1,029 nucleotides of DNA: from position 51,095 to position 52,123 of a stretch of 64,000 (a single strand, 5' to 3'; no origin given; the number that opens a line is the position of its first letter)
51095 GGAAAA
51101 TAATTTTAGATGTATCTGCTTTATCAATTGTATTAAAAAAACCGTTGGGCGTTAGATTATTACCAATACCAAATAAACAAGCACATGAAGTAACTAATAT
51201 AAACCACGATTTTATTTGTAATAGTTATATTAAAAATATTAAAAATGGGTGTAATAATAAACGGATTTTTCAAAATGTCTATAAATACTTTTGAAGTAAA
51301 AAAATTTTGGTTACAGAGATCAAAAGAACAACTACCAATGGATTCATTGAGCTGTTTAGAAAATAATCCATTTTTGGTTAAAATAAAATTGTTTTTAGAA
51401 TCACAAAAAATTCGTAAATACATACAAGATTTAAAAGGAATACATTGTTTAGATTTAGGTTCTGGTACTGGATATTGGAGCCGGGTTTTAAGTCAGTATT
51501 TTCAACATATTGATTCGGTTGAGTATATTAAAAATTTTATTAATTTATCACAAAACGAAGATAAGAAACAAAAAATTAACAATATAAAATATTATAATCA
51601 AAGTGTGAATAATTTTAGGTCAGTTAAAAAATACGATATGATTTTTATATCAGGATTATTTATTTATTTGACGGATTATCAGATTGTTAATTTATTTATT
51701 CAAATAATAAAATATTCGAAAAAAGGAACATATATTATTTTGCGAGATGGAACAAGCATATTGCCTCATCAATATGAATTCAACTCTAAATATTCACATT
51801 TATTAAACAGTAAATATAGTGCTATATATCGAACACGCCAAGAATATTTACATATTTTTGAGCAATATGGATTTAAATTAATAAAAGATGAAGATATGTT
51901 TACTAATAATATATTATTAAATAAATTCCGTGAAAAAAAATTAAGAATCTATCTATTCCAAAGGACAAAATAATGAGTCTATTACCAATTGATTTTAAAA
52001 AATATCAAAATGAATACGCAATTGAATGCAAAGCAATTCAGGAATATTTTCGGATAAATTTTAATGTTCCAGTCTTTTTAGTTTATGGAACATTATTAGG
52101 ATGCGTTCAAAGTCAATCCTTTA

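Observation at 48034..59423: Fifteen-gene glycan-decoration cluster in a phage, next to tail-fibre genes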

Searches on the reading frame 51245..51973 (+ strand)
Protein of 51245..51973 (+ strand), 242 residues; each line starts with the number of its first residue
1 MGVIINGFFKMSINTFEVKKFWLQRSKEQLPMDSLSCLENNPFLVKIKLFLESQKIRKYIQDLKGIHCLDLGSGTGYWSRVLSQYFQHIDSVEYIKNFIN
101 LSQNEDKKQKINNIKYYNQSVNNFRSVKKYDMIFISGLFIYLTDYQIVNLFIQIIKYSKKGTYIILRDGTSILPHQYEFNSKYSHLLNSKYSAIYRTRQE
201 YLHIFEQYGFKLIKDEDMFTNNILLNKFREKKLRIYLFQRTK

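Call 5: search_protein_families(library=pfam, proteins=[window:51245-51973:+], max_evalue=0.01)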
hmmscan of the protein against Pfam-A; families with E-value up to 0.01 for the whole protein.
window:51245-51973:+ (242 aa): 17 families
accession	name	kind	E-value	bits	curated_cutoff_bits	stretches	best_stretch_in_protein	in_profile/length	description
PF05891.18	Methyltransf_PK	-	6.1e-14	52.5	27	1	48-217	39-201/218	AdoMet dependent proline di-methyltransferase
PF13847.12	Methyltransf_31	-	4.2e-10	39.9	27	1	64-207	3-143/145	Methyltransferase domain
PF13489.12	Methyltransf_23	-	1.5e-08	35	27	1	62-213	20-162/164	Methyltransferase domain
PF13649.12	Methyltransf_25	-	4.8e-08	34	27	1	69-160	2-95/97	Methyltransferase domain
PF03848.20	TehB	-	1.1e-07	31.9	20.4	1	41-166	7-132/193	Tellurite resistance protein TehB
PF01135.25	PCMT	-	5e-06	26.9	20.3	1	58-135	67-148/210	Protein-L-isoaspartate(D-aspartate) O-methyltransferase (PCMT)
PF08241.18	Methyltransf_11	-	3.1e-05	25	21.2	1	69-146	1-77/95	Methyltransferase domain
PF05401.17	NodS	-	4e-05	24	24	1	66-147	45-124/201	Nodulation protein S (NodS)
PF08242.18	Methyltransf_12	-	6.6e-05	24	30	1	69-145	1-81/98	Methyltransferase domain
PF01728.25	FtsJ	-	0.00087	19.7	24.1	1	59-106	18-56/181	FtsJ-like methyltransferase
PF09243.16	Rsm22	-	0.00092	19.1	23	1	56-171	26-144/275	Mitochondrial small ribosomal subunit Rsm22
PF05175.20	MTS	-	0.001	19.2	23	1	64-134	31-103/170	Methyltransferase small domain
PF05958.17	tRNA_U5-meth_tr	-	0.002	17.6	23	1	62-152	200-289/357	tRNA (Uracil-5-)-methyltransferase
PF13679.12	Methyltransf_32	-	0.0022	18.4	27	1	56-118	17-86/143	Methyltransferase domain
PF11899.13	DUF3419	-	0.0042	16.7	28.2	1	54-170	215-336/385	Protein of unknown function (DUF3419)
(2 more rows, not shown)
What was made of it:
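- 51245..51973 (+): ORF6, 242 aa (232 aa from the ATG at 51275): class-I SAM MTase closest to phosphoethanolamine N-methyltransferase MT1 domains. Pfam (call 5).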

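Call 28: search_protein_families(library=ncbifam, proteins=[window:51245-51973:+], max_evalue=0.01)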
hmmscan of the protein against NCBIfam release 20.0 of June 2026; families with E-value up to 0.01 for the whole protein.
window:51245-51973:+ (242 aa): 22 families
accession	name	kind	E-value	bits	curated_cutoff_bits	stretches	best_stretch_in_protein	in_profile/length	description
TIGR01983.1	UbiG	equivalog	5e-09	35.8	102.95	1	55-144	45-131/228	bifunctional 2-polyprenyl-6-hydroxyphenol methylase/3-demethylubiquinol 3-O-methyltransferase UbiG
TIGR00477.1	tehB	equivalog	1.5e-07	31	219.5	1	35-166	44-174/238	tellurite resistance methyltransferase TehB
TIGR02072.1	BioC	equivalog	2.6e-07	30.7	184.95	1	63-215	33-176/244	malonyl-ACP O-methyltransferase BioC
TIGR02021.1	BchM-ChlM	equivalog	3.5e-07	29.9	158.9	1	59-184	47-173/218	magnesium protoporphyrin IX methyltransferase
NF008405.0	PRK11207.1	equivalog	1.3e-06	28.1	218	1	43-166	9-132/198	tellurite resistance methyltransferase TehB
NF008992.0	PRK12335.1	equivalog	1.7e-06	27.4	303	1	35-179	93-238/289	SAM-dependent methyltransferase TehB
NF010550.0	PRK13943.1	equivalog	2.7e-06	26.8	359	1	58-136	74-156/322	protein-L-isoaspartate O-methyltransferase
NF049952.1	23rRNACMtaseTlyA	equivalog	5.5e-06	26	250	1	46-166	64-170/236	23S rRNA (cytidine-2'-O)-methyltransferase TlyA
NF001453.0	PRK00312.1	equivalog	5.8e-06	26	188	1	56-136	72-153/217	protein-L-isoaspartate(D-aspartate) O-methyltransferase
TIGR00080.1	pimt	equivalog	2.3e-05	24.3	159.05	1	56-135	69-152/216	protein-L-isoaspartate O-methyltransferase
NF041650.1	nod_mtase_NodS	equivalog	3.2e-05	23.7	300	1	59-150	33-122/190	nodulation methyltransferase NodS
TIGR00138.1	rsmG_gidB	equivalog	8.9e-05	22.2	99.5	1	48-170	29-146/183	16S rRNA (guanine(527)-N(7))-methyltransferase RsmG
TIGR04345.1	ovoA_Cterm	equivalog_domain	0.00035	20.2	170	1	58-112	35-89/242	putative 4-mercaptohistidine N1-methyltransferase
TIGR03587.1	Pse_Me-ase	hypoth_equivalog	0.0011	19.1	112.05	1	67-223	46-196/204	pseudaminic acid biosynthesis-associated methylase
NF011529.0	PRK14968.1-3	equivalog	0.0014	18.1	162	1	58-136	28-105/198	putative methyltransferase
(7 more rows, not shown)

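Call 54: search_solved_structures(query=window:51245-51973:+, max_evalue=0.01)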
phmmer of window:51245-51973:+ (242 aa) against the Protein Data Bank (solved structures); distinct sequences matched with E-value up to 0.01: 13.
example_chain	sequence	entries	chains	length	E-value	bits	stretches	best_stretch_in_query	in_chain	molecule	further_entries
6wlf_A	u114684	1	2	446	6.6e-09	39.1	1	56-178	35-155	Phosphoethanolamine N-methyltransferase 1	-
4krg_A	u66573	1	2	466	1e-08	38.5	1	63-171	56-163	Phosphoethanolamine N-methyltransferase 1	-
5wp5_A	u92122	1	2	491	6.1e-06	29.4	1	53-170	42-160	Phosphomethylethanolamine N-methyltransferase 2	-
5wp4_A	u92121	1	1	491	1.9e-05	27.8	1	55-171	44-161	Phosphoethanolamine N-methyltransferase 1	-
5ubb_A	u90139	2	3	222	0.00024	24.1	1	56-170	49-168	Alpha N-terminal protein methyltransferase 1B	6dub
6kdr_A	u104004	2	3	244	0.0003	23.8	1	56-170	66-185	Alpha N-terminal protein methyltransferase 1B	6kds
5jdy_A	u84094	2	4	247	0.0049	19.9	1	51-160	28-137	Methyl transferase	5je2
5jdz_A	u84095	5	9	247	0.005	19.8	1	51-160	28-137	Methyl transferase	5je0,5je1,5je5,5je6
5je3_A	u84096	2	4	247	0.005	19.8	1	51-160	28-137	Methyl transferase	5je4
7d8d_A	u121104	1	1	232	0.0052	19.8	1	50-216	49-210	Alpha N-terminal protein methyltransferase 1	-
7d8f_A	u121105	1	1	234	0.0053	19.7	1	50-216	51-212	Alpha N-terminal protein methyltransferase 1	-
8rdl_A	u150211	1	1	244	0.0057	19.6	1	57-159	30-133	ToxA protein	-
9bxl_A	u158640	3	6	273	0.0082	19.1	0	59-115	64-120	5-thiohistidine N-methyltransferase OvoM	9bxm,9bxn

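Call 57: search_solved_structures(query=A2, max_evalue=0.001, show_alignments=2)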
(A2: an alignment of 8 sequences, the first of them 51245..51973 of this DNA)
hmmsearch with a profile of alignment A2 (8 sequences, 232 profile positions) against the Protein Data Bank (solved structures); distinct sequences matched with E-value up to 0.001: 159 (the best 60 are shown).
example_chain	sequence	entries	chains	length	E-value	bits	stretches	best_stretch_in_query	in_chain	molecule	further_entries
5wp4_A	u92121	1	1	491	5.3e-24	88.3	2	40-159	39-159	Phosphoethanolamine N-methyltransferase 1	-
5wp5_A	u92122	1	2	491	2.9e-23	85.9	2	40-159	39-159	Phosphomethylethanolamine N-methyltransferase 2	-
4krg_A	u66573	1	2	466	3.9e-20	75.7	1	5-197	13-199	Phosphoethanolamine N-methyltransferase 1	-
6wlf_A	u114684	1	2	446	3.1e-17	66.2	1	42-196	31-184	Phosphoethanolamine N-methyltransferase 1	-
8rdl_A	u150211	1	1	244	5.1e-15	58.9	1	40-155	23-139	ToxA protein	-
1wzn_A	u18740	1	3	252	1.4e-13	54.3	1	39-155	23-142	SAM-dependent methyltransferase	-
2xva_A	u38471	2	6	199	2e-13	53.7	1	35-156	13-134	TELLURITE RESISTANCE PROTEIN TEHB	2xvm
3m70_A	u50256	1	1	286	2.3e-13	53.6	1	46-161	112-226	Tellurite resistance protein tehB homolog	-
6mro_A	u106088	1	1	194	8.7e-13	51.6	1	57-181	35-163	methyl transferase from Methanosarcina acetivorans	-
4dq0_A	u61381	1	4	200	1.1e-12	51.3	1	33-156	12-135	Tellurite resistance protein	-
9bxl_A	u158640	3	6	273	1.6e-12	50.8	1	43-100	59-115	5-thiohistidine N-methyltransferase OvoM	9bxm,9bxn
1vl5_A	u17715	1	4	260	5.8e-12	49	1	42-209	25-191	unknown conserved protein BH2331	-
1xxl_A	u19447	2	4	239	6.6e-12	48.8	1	46-158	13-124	YcgJ protein | ycgJ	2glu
1ve3_A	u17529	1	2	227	1e-11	48.1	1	51-155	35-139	hypothetical protein PH0226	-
2ex4_A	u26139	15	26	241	2.3e-11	47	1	55-163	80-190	adrenal gland protein AD-003 | N-terminal Xaa-Pro-Lys N-methyltransferase 1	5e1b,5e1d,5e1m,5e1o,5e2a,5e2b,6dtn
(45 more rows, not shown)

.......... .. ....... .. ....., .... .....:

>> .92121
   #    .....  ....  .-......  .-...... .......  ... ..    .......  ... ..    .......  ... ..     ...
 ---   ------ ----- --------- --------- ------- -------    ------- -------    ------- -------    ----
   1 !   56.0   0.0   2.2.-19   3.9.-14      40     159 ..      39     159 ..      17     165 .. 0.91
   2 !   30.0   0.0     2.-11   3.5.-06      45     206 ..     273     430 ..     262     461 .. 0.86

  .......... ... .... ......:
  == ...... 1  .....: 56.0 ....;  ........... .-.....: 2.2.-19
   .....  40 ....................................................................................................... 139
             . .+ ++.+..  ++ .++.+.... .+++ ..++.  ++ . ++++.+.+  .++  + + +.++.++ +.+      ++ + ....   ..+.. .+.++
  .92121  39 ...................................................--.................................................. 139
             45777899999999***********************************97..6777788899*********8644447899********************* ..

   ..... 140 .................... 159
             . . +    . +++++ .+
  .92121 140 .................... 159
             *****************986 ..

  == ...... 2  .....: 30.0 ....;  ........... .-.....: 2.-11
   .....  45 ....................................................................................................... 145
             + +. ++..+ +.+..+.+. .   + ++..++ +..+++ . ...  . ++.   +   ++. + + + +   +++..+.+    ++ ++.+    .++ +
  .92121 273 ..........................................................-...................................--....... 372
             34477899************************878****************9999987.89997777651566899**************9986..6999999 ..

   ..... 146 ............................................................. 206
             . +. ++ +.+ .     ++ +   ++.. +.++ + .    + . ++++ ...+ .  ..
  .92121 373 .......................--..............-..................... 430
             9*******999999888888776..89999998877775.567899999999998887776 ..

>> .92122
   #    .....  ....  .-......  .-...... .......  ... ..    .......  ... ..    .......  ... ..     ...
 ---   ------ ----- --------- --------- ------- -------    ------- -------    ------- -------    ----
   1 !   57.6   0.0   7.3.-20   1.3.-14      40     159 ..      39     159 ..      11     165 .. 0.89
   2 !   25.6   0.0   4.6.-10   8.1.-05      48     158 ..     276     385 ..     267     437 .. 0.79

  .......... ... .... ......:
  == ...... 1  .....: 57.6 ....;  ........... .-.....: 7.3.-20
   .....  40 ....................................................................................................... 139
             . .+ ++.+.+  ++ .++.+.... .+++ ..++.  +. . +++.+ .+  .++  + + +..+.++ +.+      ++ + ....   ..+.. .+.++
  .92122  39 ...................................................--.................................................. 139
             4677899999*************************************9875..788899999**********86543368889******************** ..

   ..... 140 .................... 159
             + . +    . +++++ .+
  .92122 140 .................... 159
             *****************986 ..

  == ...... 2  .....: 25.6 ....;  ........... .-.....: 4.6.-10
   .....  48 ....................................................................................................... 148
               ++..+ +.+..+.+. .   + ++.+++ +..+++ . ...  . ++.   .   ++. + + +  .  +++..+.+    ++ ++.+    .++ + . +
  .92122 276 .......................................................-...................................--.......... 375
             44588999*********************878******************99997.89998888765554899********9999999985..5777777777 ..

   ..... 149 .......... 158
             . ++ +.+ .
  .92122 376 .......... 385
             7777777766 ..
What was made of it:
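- Checked: ORF6 is N-MTase-like (calls 5, 54, 57).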

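Call 105: search_solved_structures(query=A2, max_evalue=1e-16, show_alignments=4)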
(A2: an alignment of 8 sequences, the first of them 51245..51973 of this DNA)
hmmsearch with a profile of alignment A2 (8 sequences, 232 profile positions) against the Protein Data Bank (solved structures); distinct sequences matched with E-value up to 1e-16: 4.
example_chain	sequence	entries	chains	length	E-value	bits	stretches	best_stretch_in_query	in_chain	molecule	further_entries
5wp4_A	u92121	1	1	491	5.3e-24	88.3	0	40-159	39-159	Phosphoethanolamine N-methyltransferase 1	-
5wp5_A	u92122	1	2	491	2.9e-23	85.9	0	40-159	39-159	Phosphomethylethanolamine N-methyltransferase 2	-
4krg_A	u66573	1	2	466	3.9e-20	75.7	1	5-197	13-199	Phosphoethanolamine N-methyltransferase 1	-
6wlf_A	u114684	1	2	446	3.1e-17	66.2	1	42-196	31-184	Phosphoethanolamine N-methyltransferase 1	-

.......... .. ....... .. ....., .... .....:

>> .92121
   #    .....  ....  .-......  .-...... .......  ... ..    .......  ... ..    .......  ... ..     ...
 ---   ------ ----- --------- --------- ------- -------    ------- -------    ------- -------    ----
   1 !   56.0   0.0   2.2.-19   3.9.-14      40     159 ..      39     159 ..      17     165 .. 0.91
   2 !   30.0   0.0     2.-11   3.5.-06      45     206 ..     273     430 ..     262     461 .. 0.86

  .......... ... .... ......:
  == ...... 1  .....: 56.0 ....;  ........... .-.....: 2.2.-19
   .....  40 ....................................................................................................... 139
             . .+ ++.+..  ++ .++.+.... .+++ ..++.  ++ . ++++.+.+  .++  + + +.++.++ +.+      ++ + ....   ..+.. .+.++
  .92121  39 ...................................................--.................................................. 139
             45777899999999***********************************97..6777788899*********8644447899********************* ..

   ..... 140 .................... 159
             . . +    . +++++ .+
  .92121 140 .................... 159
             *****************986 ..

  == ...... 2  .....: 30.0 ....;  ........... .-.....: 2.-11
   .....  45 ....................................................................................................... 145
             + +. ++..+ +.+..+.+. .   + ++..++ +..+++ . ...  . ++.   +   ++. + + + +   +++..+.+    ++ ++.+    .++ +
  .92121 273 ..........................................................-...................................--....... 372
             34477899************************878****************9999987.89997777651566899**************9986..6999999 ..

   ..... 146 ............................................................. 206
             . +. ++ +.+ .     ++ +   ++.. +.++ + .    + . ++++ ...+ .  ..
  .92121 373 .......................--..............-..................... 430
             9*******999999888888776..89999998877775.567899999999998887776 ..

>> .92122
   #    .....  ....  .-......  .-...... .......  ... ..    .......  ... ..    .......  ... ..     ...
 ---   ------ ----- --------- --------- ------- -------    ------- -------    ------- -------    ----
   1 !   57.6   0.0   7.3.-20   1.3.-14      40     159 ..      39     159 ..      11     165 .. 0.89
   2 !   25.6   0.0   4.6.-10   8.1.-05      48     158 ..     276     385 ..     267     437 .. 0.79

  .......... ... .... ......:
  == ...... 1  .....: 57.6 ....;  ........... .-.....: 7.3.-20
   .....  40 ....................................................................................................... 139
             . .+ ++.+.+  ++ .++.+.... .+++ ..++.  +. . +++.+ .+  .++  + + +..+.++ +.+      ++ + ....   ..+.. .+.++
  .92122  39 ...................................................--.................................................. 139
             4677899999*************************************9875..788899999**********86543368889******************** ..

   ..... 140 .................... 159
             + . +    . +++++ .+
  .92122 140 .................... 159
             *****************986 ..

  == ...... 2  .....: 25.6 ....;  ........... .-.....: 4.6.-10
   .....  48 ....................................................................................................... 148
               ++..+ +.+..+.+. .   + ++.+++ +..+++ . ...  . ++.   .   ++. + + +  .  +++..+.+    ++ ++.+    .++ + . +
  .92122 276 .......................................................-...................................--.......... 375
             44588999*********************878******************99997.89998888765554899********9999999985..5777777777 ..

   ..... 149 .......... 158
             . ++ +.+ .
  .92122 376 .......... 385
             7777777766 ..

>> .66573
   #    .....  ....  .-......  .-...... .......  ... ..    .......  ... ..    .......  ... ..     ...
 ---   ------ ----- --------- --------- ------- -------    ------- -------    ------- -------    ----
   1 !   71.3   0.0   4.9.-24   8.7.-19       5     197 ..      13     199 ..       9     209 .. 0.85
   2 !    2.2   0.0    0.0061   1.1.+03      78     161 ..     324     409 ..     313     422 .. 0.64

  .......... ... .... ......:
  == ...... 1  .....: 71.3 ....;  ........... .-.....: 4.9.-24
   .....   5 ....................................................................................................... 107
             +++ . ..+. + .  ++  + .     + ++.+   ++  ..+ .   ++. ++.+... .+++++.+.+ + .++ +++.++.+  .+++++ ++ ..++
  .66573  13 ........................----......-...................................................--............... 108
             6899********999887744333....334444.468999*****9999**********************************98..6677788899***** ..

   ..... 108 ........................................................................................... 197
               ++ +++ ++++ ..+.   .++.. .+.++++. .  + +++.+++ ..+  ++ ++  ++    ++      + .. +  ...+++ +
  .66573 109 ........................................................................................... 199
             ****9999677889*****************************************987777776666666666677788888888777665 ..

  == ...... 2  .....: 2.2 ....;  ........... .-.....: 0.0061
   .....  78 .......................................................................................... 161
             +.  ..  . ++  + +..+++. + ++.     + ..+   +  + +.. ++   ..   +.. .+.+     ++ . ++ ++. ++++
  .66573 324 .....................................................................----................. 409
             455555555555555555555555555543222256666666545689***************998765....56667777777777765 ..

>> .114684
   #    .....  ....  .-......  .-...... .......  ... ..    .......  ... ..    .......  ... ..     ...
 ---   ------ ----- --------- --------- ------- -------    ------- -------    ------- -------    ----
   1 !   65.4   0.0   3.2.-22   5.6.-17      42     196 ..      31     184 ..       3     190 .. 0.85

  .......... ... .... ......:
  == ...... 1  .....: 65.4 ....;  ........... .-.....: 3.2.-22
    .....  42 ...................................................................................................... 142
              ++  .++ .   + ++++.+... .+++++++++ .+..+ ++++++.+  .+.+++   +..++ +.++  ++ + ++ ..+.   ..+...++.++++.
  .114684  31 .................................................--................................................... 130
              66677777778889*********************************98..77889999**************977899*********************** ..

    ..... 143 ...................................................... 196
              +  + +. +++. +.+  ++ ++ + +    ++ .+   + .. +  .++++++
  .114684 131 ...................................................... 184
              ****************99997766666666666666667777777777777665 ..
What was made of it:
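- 51245..51973 (+): PDB top four hits are all PMTs: single sequence 6.6e-9 (call 54); 8-member profile 5.3e-24 to 3.1e-17, next best 5e-15 (calls 57, 105).
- On Phosphoethanolamine N-methyltransferase (PMT): The alignment to 4krg covers profile positions 5-197 (calls 57, 105).
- The alignment to HcPMT1 spans almost the whole MT1 domain (calls 57, 105).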
